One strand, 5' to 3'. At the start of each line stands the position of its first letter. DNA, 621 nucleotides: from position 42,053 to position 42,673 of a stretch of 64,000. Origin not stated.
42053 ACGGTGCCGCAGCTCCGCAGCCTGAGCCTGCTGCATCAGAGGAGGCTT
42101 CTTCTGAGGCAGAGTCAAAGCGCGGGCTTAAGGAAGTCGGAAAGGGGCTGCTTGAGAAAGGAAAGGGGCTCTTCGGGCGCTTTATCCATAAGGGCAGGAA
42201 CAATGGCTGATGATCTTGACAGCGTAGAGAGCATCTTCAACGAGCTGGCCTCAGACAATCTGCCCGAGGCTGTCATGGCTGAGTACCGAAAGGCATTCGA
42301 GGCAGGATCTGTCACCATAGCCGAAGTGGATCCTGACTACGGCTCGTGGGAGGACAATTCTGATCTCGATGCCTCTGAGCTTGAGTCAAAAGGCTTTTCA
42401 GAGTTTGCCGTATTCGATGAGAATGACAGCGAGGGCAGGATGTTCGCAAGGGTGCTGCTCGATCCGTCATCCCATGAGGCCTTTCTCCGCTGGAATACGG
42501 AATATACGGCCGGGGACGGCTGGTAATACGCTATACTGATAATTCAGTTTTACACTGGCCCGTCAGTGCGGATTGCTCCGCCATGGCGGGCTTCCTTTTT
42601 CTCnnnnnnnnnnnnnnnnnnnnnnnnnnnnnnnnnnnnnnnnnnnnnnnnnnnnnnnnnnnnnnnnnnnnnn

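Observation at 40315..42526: Uncharacterised two-gene module: a Zn-ribbon/topoisomerase-C-repeat-like protein with tandem repeats and an amphipathic tail, coupled to a small acidic protein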

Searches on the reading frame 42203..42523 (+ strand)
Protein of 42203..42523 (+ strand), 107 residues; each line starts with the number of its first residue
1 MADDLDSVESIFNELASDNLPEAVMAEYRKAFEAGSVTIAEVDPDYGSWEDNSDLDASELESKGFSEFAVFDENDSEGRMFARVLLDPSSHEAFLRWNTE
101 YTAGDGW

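Call 3: search_protein_families(library=pfam, proteins=[window:42203-42523:+], max_evalue=1)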
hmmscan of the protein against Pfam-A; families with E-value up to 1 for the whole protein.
window:42203-42523:+ (107 aa): 1 family
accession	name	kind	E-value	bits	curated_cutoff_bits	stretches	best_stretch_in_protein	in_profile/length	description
PF04269.17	DUF440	-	1.7e-05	25.5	27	1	6-97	9-99/101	Protein of unknown function, DUF440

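Call 4: search_protein_families(library=ncbifam, proteins=[window:42203-42523:+], max_evalue=1)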
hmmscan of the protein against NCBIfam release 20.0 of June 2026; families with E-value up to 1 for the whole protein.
window:42203-42523:+ (107 aa): 1 family
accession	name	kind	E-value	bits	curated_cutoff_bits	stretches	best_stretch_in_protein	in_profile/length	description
NF003469.0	PRK05094.1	equivalog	4.5e-05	23.7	103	1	6-97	15-105/107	HI1450 family dsDNA-mimic protein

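Call 6: search_solved_structures(query=window:42203-42523:+, max_evalue=10, show_alignments=2)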
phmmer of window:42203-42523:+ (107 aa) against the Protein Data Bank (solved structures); distinct sequences matched with E-value up to 10: 1.
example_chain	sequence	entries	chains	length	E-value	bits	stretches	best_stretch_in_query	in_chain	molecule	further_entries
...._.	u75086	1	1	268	1.5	12.5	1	47-102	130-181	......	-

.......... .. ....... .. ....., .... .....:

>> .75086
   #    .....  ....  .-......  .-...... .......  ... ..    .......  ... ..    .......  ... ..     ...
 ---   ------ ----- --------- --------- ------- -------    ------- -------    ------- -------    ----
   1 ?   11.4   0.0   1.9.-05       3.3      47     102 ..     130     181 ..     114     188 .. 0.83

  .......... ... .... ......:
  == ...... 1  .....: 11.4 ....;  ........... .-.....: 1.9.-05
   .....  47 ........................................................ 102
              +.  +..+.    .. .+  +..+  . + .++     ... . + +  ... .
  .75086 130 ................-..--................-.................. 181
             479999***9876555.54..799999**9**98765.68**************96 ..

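Call 8: find_homologous_proteins(query=window:42203-42523:+, max_evalue=0.001)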
Query window:42203-42523:+ (107 aa): 4 proteins with E <= 0.001 among 7 candidates.
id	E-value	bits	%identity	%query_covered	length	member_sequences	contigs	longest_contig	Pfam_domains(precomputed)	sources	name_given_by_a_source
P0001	3.6e-62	225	99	100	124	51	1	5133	PF04269.18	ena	-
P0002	2.0e-55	203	90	100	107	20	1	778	-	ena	-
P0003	1.3e-54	201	93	99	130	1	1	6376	-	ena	-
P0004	4.3e-32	128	94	64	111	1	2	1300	-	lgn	-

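Call 11: find_encoding_contigs(protein=P0003, flank=6000)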
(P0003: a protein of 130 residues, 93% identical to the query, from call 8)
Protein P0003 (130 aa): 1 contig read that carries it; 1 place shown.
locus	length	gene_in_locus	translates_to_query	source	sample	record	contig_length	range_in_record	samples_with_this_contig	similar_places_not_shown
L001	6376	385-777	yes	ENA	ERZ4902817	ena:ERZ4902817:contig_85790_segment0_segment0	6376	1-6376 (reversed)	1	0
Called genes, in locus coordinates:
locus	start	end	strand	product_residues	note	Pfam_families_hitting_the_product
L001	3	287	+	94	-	?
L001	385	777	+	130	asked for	-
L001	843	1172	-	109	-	PF01022:HTH_5, PF12840:HTH_20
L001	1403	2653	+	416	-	-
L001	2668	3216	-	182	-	-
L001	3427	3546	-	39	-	-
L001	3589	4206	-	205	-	PF04751:DarP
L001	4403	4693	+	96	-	PF01523:PmbA_TldD_1st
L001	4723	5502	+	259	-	PF19290:PmbA_TldD_2nd, PF19289:PmbA_TldD_3rd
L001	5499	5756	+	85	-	PF19289:PmbA_TldD_3rd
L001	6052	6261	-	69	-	-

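Call 12: find_encoding_contigs(protein=P0001, flank=6000)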
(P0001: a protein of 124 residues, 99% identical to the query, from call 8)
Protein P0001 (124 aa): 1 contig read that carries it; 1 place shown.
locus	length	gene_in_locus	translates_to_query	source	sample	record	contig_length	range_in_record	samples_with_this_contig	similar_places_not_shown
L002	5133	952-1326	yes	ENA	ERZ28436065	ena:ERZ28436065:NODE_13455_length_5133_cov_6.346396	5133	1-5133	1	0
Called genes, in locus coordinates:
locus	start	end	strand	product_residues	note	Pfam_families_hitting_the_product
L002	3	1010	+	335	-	?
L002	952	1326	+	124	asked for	PF04269:DUF440 (faint)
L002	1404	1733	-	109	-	PF01022:HTH_5, PF12840:HTH_20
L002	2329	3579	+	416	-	-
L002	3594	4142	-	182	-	-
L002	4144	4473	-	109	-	PF00581:Rhodanese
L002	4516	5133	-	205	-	PF04751:DarP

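Call 16: search_protein_representatives(protein=window:42203-42523:+)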
Query: 107 residues. Proteins with E-value up to 0.001 (for the whole library): 9; up to 1e-10: 2; up to 1e-30: 2. The best 9 are listed.
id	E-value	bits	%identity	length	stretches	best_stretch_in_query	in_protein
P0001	1.1e-62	225.1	99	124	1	1-107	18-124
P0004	1.4e-32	128.4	96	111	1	1-67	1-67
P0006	1.9e-07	47.6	41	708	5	25-52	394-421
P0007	1.2e-05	41.8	46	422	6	70-105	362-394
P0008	3.7e-05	40.2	36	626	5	13-54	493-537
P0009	4.2e-05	40.1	43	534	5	26-50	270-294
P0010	6.7e-05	39.4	38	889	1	65-96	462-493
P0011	8.1e-05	39.1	29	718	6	3-76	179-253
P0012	2.1e-04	37.8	39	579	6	22-52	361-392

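Call 28: find_homologous_proteins(query=A2, max_evalue=0.001)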
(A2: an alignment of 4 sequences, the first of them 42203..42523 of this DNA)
Query A2 (4 sequences) (107 aa, profile of the alignment): 335 proteins with E <= 0.001 among 918 candidates; the best 120 are listed.
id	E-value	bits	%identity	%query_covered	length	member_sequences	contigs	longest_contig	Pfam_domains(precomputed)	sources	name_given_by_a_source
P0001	3.7e-58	213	99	100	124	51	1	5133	PF04269.18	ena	-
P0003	9.8e-56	205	93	99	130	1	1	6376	-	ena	-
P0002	2.1e-55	204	90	100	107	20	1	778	-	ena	-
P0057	1.2e-38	150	31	77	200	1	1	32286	PF04269.18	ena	-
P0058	1.1e-37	147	32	77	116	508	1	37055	PF04269.18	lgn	-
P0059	1.8e-37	146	41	27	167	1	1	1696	PF08218.18,PF04269.18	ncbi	-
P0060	2.1e-37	146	32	77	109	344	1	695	PF04269.18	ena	-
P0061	2.4e-37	146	32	77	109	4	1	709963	PF04269.18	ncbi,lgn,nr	ncbi:YciU family protein [Salmonella enterica subsp. enterica serovar Typhimurium]|nr:YciU family pr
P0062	3.4e-37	145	31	77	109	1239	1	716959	PF04269.18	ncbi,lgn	ncbi:HI1450 family dsDNA-mimic protein [Salmonella enterica subsp. enterica serovar Anatum]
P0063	1.3e-36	143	32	77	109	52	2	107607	PF04269.18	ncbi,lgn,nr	ncbi:HI1450 family dsDNA-mimic protein [Salmonella enterica]|nr:YciU family protein [Salmonella ente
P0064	1.2e-35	140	34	77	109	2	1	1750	PF04269.18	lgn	-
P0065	1.3e-35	140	33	77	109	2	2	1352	PF04269.18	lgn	-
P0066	1.3e-34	137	31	77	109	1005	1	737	PF04269.18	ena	-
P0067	1.6e-34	137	33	77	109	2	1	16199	PF04269.18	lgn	-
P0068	2.3e-34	136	31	77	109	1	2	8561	PF04269.18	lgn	-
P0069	2.4e-34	136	33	77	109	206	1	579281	PF04269.18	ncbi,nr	ncbi:DUF440 family protein [Erwinia sp. CPCC 100877]|nr:DUF440 family protein [Erwinia sp. CPCC 1008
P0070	2.8e-34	136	30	80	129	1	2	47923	PF04269.18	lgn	-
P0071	3.4e-34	135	37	77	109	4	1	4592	PF04269.18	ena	-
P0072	3.8e-34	135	34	77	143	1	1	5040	PF04269.18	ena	-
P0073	6.1e-34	135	34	77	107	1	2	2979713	PF04269.18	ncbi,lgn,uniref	ncbi:HI1450 family dsDNA-mimic protein [Lonsdalea quercina]|uniref:HI1450 family dsDNA-mimic protein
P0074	8.8e-34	134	36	77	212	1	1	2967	PF04269.18,PF13091.13,PF00614.29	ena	-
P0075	9.7e-34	134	33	77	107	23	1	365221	PF04269.18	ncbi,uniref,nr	ncbi:HI1450 family dsDNA-mimic protein [Rosenbergiella epipactidis]|uniref:HI1450 family dsDNA-mimic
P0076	9.9e-34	134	34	77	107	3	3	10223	PF04269.18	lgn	-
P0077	2.3e-33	133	32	77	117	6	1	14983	PF04269.18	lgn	-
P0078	4.5e-33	132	35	77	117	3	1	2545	PF04269.18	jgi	jgi:uncharacterized protein YciU (UPF0263 family)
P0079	5.5e-33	132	32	77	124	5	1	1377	PF04269.18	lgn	-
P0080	5.6e-33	132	32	77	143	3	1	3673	PF04269.18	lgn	-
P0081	1.3e-32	130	33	77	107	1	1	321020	PF04269.18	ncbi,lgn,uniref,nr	ncbi:dsDNA-mimic protein [Izhakiella australiensis]|uniref:Putative double-stranded DNA mimic protei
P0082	1.3e-32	130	32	77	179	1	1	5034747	PF04269.18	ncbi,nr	ncbi:dsDNA-mimic protein [Citrobacter freundii]|nr:dsDNA-mimic protein [Citrobacter freundii]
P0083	1.4e-32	130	33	77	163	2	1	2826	PF04269.18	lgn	-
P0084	1.6e-32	130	32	77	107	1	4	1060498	PF04269.18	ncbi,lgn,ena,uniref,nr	ncbi:HI1450 family dsDNA-mimic protein [Enterobacillus tribolii]|uniref:Putative double-stranded DNA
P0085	2.0e-32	130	33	77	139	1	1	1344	PF04269.18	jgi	jgi:uncharacterized protein YciU (UPF0263 family)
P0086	2.1e-32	130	32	71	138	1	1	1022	PF04269.18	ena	-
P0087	2.5e-32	129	32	77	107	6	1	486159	PF04269.18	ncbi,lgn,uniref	ncbi:MAG: HI1450 family dsDNA-mimic protein [Symbiopectobacterium sp.]|uniref:HI1450 family dsDNA-mi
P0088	3.9e-32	129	33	77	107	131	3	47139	PF04269.18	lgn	-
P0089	5.1e-32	128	35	77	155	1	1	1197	PF04269.18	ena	-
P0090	6.5e-32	128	35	77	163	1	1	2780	PF04269.18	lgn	-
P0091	7.3e-32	128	35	49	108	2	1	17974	PF04269.18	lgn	-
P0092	7.6e-32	128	32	77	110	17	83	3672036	PF04269.18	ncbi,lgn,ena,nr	ncbi:dsDNA-mimic protein [Edwardsiella tarda]|nr:hypothetical protein EDWATA_01692 [Edwardsiella tar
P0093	9.6e-32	128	33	77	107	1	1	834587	PF04269.18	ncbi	-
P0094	1.0e-31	127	35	77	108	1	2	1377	PF04269.18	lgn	-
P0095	1.6e-31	127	33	77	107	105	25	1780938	PF04269.18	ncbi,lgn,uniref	ncbi:TPA: HI1450 family dsDNA-mimic protein [Serratia marcescens subsp. marcescens ATCC 13880]|unire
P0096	1.9e-31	127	34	77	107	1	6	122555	PF04269.18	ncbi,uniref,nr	ncbi:dsDNA-mimic protein [Erwinia sp. OLTSP20]|uniref:HI1450 family dsDNA-mimic protein n=1 Tax=uncl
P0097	1.9e-31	127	31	86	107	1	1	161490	PF04269.18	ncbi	ncbi:HI1450 family dsDNA-mimic protein [Enterobacteriaceae bacterium LUAb1]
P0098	2.0e-31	127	32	86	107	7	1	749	PF04269.18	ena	-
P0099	2.3e-31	126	33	77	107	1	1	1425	PF04269.18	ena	-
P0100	3.0e-31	126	32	77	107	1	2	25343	PF04269.18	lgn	-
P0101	3.8e-31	126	33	77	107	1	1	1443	PF04269.18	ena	-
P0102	5.1e-31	125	34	77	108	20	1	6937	PF04269.18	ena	-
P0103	6.4e-31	125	31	77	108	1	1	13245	PF04269.18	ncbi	ncbi:HI1450 family dsDNA-mimic protein [Escherichia coli]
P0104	7.1e-31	125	-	-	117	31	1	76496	PF04269.18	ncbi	-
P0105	8.1e-31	125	35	77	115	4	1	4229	PF04269.18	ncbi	-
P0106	1.1e-30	124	34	77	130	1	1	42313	PF04269.18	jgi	jgi:uncharacterized protein YciU (UPF0263 family)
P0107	1.2e-30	124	32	77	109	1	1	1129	PF04269.18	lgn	-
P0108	1.2e-30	124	31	83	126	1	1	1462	PF04269.18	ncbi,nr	ncbi:MAG: HI1450 family dsDNA-mimic protein [Enterobacter hormaechei]|nr:HI1450 family dsDNA-mimic p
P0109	1.3e-30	124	33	77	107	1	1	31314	PF04269.18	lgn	-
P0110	1.3e-30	124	31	77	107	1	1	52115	PF04269.18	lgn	-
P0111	1.8e-30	123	41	27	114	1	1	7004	PF04269.18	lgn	-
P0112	1.9e-30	123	41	27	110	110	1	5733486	PF04269.18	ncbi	-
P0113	2.0e-30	123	41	27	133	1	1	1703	PF04269.18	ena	-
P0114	2.9e-30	123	30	77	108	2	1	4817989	PF04269.18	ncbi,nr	ncbi:YciU family protein [Salmonella enterica subsp. enterica serovar Kentucky]|nr:YciU family prote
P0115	3.0e-30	123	41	27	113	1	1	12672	PF04269.18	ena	-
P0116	3.0e-30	123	29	88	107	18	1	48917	PF04269.18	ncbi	-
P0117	3.0e-30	123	41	27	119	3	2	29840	PF04269.18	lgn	-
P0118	3.1e-30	123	38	27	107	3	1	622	PF04269.18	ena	-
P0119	3.5e-30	122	41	27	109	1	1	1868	PF04269.18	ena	-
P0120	3.9e-30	122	32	77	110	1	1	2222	PF04269.18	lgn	-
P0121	3.9e-30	122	41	27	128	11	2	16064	PF04269.18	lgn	-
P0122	6.6e-30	122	31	73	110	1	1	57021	PF04269.18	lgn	-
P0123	6.7e-30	122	34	77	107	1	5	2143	PF04269.18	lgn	-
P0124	7.2e-30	121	35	77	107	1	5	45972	PF04269.18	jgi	jgi:uncharacterized protein YciU (UPF0263 family)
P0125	1.0e-29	121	32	79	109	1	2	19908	PF04269.18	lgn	-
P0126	1.4e-29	121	33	77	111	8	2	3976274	PF04269.18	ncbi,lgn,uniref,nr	ncbi:dsDNA-mimic protein [Leminorella richardii]|uniref:Putative double-stranded DNA mimic protein N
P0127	1.6e-29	120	29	86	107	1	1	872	PF04269.18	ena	-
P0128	1.6e-29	120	34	77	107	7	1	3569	PF04269.18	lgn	-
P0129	1.7e-29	120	32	72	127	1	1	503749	PF04269.18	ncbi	-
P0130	2.3e-29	120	33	71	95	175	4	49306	PF04269.18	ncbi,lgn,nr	ncbi:dsDNA-mimic protein [Salmonella enterica subsp. enterica serovar Choleraesuis str. 0006]|nr:dsD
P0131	2.9e-29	120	41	27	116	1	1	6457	PF04269.18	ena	-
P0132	3.2e-29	119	45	27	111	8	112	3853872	PF04269.18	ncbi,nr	ncbi:dsDNA-mimic protein [Edwardsiella ictaluri]|nr:HI1450 family dsDNA-mimic protein [Edwardsiella 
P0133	3.3e-29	119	41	27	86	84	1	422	PF04269.18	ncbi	ncbi:DUF440 family protein, partial [Escherichia coli]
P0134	3.3e-29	119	34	77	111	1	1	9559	PF04269.18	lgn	-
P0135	4.2e-29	119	-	-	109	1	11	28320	PF04269.18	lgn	-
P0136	4.4e-29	119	32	77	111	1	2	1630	PF04269.18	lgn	-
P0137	5.0e-29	119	32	77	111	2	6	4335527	PF04269.18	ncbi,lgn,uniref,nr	ncbi:UPF0263 protein YciU [Leminorella grimontii]|uniref:Putative double-stranded DNA mimic protein 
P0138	6.3e-29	118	41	27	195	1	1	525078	PF04269.18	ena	-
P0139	7.8e-29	118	34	77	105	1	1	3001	PF04269.18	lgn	-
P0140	1.3e-28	117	41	27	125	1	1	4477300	PF04269.18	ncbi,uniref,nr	ncbi:dsDNA-mimic protein [Salmonella enterica subsp. arizonae]|uniref:DsDNA-mimic protein n=3 Tax=En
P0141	1.4e-28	117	35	71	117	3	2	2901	PF04269.18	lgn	-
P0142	3.3e-28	116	32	77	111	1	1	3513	PF04269.18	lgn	-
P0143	4.5e-28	116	29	77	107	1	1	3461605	PF04269.18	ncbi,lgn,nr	ncbi:MAG: hypothetical protein XXXJIFNMEKO3_01528 [Candidatus Erwinia impunctatus]|nr:hypothetical p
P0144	4.8e-28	116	30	88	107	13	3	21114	PF04269.18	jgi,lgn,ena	-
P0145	5.9e-28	115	31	77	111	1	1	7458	PF04269.18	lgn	-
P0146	6.0e-28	115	33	71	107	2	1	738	PF04269.18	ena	-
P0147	7.5e-28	115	34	77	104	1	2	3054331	PF04269.18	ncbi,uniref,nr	ncbi:HI1450 family dsDNA-mimic protein [Serratia symbiotica]|uniref:HI1450 family dsDNA-mimic protei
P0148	1.0e-27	115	53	18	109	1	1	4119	PF04269.18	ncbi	-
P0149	1.2e-27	114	35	49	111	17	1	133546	PF04269.18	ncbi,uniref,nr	ncbi:dsDNA-mimic protein [Klebsiella pneumoniae]|uniref:DsDNA-mimic protein n=1 Tax=Klebsiella pneum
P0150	1.6e-27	114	41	27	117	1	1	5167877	PF04269.18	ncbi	-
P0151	1.7e-27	114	41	27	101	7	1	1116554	PF04269.18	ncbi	-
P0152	1.7e-27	114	33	77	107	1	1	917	PF04269.18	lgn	-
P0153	2.4e-27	113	36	71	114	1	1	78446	PF04269.18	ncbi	-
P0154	2.8e-27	113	29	86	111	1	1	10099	PF04269.18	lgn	-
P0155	2.9e-27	113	31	82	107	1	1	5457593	PF04269.18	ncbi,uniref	ncbi:HI1450 family dsDNA-mimic protein [Acerihabitans sp. KWT182]|uniref:Putative double-stranded DN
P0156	2.9e-27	113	29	77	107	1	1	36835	PF04269.18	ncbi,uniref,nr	ncbi:HI1450 family dsDNA-mimic protein [Serratia microhaemolytica]|uniref:HI1450 family dsDNA-mimic 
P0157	3.8e-27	113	31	77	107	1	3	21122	PF04269.18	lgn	-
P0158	4.9e-27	112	31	86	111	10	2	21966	PF04269.18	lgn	-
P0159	5.6e-27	112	33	77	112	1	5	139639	PF04269.18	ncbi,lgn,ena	-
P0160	6.0e-27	112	29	88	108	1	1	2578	PF04269.18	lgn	-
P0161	6.1e-27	112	32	62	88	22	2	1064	PF04269.18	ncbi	ncbi:HI1450 family dsDNA-mimic protein, partial [Klebsiella pneumoniae]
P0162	7.1e-27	112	31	77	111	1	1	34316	PF04269.18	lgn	-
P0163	1.3e-26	111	41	27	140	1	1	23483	PF04269.18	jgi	jgi:uncharacterized protein YciU (UPF0263 family)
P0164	1.3e-26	111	30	92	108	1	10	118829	PF04269.18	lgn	-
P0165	1.4e-26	111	41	27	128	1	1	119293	PF04269.18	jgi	jgi:uncharacterized protein YciU (UPF0263 family)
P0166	1.4e-26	111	41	27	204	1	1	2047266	PF04269.18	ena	-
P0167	1.5e-26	111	28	88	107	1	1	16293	PF04269.18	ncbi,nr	ncbi:dsDNA-mimic protein [Sodalis sp. TME1]|nr:dsDNA-mimic protein [Sodalis sp. TME1]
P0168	1.7e-26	111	35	77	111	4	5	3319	PF04269.18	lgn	-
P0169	1.7e-26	111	28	88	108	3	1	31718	PF04269.18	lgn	-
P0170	1.9e-26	110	41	27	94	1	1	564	PF04269.18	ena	-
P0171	1.9e-26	110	30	86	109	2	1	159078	PF04269.18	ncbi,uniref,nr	ncbi:HI1450 family dsDNA-mimic protein [Budvicia aquatica]|uniref:HI1450 family dsDNA-mimic protein 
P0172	2.1e-26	110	29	77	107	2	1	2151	PF04269.18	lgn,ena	-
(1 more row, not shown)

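Call 39: predict_structure(alignment_id=A3)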
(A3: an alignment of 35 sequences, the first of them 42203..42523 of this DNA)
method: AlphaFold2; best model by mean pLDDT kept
length: 107 residues; sequences in the alignment: 35
mean_pLDDT: 74.7   pTM: 0.67
mean pLDDT of the five models: 74.7, 74.1, 72.6, 70.1, 68.7
residues with pLDDT >= 90: 0; 70-90: 71; 50-70: 29; < 50: 7
segments of 3 or more residues with pLDDT < 50: 103-107
pLDDT, mean of each block of 10 residues (from residue 1): 68 83 84 86 70 63 78 76 81 78 47
secondary structure, 60 per line:
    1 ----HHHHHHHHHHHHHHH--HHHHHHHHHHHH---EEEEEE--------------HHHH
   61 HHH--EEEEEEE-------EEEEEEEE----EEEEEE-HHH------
elements in order: H5-19 H22-33 E37-42 H57-63 E66-72 E80-87 E92-97

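Call 43: fold_search(model_id=the predicted structure, library=pdb)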
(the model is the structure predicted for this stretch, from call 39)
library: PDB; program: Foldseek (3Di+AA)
matches with E <= 10: 236; with E <= 0.001: 0
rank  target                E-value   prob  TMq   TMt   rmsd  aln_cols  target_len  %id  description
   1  1nnv_MODEL_1_A        1.3e-01  0.91  0.53  0.53   4.0       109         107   21  The Solution structure of HI1450 (released 2004-01-27)
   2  4ejs_B                2.5e-01  0.18  0.26  0.14  13.9        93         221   14  Structure of yeast elongator subcomplex Elp456 (released 2012-05-02)
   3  4a8j_E                5.6e-01  0.11  0.20  0.11   9.0        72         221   17  Crystal Structure of the Elongator subcomplex Elp456 (released 2012-02-22)
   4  3lv0_B                5.9e-01  0.35  0.24  0.11   4.8        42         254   21  Crystal structure of extragenic suppressor protein suhB from Bartonella henselae, native (released 2010-03-02)
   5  3luz_B                6.3e-01  0.44  0.24  0.12   1.9        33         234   21  Crystal structure of extragenic suppressor protein suhB from Bartonella henselae, via combined iodide SAD molecular re (released 2010-03-02)
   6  2qfl                  7.6e-01  0.41  0.24  0.10   1.8        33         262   27  Structure of SuhB: Inositol monophosphatase and extragenic suppressor from E. coli (released 2007-07-24)
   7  3b8b                  8.6e-01  0.20  0.28  0.13   8.7        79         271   15  Crystal structure of CysQ from Bacteroides thetaiotaomicron, a bacterial member of the inositol monophosphatase family (released 2007-12-18)
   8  4kt3_B                1.0e+00  0.12  0.30  0.26  11.0        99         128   12  Structure of a type VI secretion system effector-immunity complex from Pseudomonas protegens (released 2013-07-31)
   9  8asv_E                1.3e+00  0.07  0.21  0.11  10.3        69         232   19  Cryo-EM structure of yeast Elongator complex (released 2022-12-07)
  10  6vcg_D                1.9e+00  0.10  0.25  0.07   8.0        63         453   16  Crystal structure of Nitrosotalea devanaterra carotenoid cleavage dioxygenase, cobalt form (released 2020-07-08)
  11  5bka_D                1.9e+00  0.03  0.19  0.17   8.4        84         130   14  2.1 Angstrom structure of ActVI-ORFA from Streptomyces Coelicolor (released 2020-06-03)
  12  4po2_A                1.9e+00  0.02  0.17  0.10   6.1        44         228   16  Crystal Structure of the Stress-Inducible Human Heat Shock Protein HSP70 Substrate-Binding Domain in Complex with Pept (released 2014-08-20)
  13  8oua_C                2.0e+00  0.18  0.31  0.34   4.6        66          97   11  Cereblon isoform 4 in complex with novel Benzamide-Type Cereblon Binder 11f (released 2023-11-15)
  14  5xey_C                2.0e+00  0.07  0.25  0.13   5.6        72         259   17  Discovery and structural analysis of a phloretin hydrolase from the opportunistic pathogen Mycobacterium abscessus (released 2018-05-02)
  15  7gs8                  2.0e+00  0.02  0.12  0.06  11.8        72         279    8  PanDDA Analysis group deposition -- Crystal structure of PTP1B in complex with FMOPL000466a (released 2024-01-24)
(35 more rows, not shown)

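Call 46: find_related_loci(query=A5, collection=metagenome_contigs, flank=7000)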
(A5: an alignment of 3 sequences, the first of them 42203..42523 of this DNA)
Query A5 (107 aa) in metagenome_contigs; peptide patterns used: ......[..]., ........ (x = any residue, [..] = any of these).
130 stretches matched a pattern; 1 encode a relative of the query (tblastn E <= 1e-3); 1 distinct loci.
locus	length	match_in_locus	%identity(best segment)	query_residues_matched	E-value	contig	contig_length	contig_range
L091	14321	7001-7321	89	1-107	5e-63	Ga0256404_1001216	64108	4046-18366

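Call 55: search_protein_families(library=padloc, proteins=[window:42203-42523:+], max_evalue=0.1)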
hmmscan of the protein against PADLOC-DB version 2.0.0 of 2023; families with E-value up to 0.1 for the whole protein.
window:42203-42523:+ (107 aa): 0 families

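Call 56: search_protein_families(library=phrogs, proteins=[window:42203-42523:+], max_evalue=0.1)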
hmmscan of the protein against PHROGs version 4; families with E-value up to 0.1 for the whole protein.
window:42203-42523:+ (107 aa): 1 family
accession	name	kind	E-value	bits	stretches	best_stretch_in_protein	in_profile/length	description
phrog_27212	-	unknown function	0.063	14.9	1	5-86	15-94/109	-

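Call 63: search_dna_similar(query=window:42203-42523:+, collection=plasmids, mode=protein, max_evalue=1, max_rows=15)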
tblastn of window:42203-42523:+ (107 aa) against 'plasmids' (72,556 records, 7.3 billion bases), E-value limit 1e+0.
No match.

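Call 64: find_encoding_contigs(protein=P0171, flank=4000, max_places=2)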
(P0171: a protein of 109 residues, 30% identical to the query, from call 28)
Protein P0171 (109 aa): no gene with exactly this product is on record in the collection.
